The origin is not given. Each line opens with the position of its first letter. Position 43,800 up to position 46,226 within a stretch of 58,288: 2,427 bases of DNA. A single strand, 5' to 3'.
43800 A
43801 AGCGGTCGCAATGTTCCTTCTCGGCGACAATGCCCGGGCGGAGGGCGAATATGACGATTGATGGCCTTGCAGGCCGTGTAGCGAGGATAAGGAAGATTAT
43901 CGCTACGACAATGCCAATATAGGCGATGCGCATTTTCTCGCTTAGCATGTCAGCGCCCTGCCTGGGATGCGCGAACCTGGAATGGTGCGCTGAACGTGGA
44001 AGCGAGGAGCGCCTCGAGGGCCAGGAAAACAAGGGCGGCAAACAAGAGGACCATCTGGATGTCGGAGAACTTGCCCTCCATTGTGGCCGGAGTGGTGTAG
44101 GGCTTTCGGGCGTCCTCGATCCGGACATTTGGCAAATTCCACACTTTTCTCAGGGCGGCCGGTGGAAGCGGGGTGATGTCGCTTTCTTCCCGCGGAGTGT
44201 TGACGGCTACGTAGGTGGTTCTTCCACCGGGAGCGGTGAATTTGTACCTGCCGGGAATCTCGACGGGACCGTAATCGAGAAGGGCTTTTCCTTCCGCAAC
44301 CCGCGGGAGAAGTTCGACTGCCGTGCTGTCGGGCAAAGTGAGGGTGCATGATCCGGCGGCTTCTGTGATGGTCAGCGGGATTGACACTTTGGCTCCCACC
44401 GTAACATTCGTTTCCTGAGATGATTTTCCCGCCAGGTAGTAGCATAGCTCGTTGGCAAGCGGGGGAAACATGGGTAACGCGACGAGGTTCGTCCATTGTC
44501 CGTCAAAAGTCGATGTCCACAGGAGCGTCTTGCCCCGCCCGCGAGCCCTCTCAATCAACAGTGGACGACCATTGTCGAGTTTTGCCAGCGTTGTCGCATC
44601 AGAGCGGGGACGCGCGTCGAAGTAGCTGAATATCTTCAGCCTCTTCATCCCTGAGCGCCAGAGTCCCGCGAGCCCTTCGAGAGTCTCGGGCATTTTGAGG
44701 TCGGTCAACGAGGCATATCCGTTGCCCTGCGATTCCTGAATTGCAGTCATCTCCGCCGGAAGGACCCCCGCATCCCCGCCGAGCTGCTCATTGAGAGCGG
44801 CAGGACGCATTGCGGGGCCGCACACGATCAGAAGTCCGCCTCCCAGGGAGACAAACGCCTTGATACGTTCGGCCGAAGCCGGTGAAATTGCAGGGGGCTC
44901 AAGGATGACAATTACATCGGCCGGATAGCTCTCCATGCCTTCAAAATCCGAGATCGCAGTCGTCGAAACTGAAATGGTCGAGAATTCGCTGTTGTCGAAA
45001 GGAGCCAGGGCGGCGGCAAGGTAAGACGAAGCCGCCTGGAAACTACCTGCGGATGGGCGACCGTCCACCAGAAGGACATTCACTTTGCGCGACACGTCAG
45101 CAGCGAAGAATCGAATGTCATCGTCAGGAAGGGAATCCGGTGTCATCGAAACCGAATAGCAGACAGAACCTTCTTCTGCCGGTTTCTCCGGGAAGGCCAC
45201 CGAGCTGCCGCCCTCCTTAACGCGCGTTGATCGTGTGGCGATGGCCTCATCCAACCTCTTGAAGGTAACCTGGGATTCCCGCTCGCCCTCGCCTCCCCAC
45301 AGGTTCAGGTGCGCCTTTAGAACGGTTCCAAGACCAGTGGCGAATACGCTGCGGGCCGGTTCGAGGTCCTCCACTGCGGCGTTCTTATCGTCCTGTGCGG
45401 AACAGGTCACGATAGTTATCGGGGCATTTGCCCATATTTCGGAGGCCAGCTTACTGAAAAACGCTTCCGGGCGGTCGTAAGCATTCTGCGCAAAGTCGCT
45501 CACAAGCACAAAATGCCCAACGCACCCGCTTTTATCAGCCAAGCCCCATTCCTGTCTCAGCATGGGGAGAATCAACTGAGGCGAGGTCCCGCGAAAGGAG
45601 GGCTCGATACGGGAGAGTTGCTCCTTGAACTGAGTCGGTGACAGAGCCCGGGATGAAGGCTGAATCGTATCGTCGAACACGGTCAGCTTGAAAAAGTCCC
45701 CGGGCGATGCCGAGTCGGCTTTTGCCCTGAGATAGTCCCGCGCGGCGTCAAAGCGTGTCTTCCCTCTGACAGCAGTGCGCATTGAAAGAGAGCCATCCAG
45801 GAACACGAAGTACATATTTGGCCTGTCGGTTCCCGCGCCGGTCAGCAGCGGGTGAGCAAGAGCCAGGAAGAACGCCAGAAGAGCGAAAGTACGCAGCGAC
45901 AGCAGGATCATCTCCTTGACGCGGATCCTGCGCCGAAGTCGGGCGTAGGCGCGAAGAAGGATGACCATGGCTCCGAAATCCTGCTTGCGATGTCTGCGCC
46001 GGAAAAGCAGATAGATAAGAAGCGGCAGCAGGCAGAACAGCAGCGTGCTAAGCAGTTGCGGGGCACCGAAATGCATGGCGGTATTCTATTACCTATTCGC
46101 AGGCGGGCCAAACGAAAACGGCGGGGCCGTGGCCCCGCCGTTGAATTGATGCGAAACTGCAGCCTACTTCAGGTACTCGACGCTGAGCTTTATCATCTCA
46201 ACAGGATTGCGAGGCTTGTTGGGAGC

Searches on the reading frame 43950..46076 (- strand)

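Call 92: search_protein_families(library=pfam, proteins=[window:43950-46076:-], max_evalue=0.01)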
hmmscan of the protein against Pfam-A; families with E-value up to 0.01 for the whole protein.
window:43950-46076:- (708 aa): 3 families
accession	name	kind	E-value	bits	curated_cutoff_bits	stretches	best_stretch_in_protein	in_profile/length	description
PF07584.16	BatA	-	2.2e-09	38.1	25.9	1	1-76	1-77/77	Aerotolerance regulator N-terminal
PF13519.12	VWA_2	-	0.00018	22.5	27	1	93-160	5-72/107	von Willebrand factor type A domain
PF07090.17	GATase1_like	-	0.0021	18.1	27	1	399-529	94-224/247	Putative glutamine amidotransferase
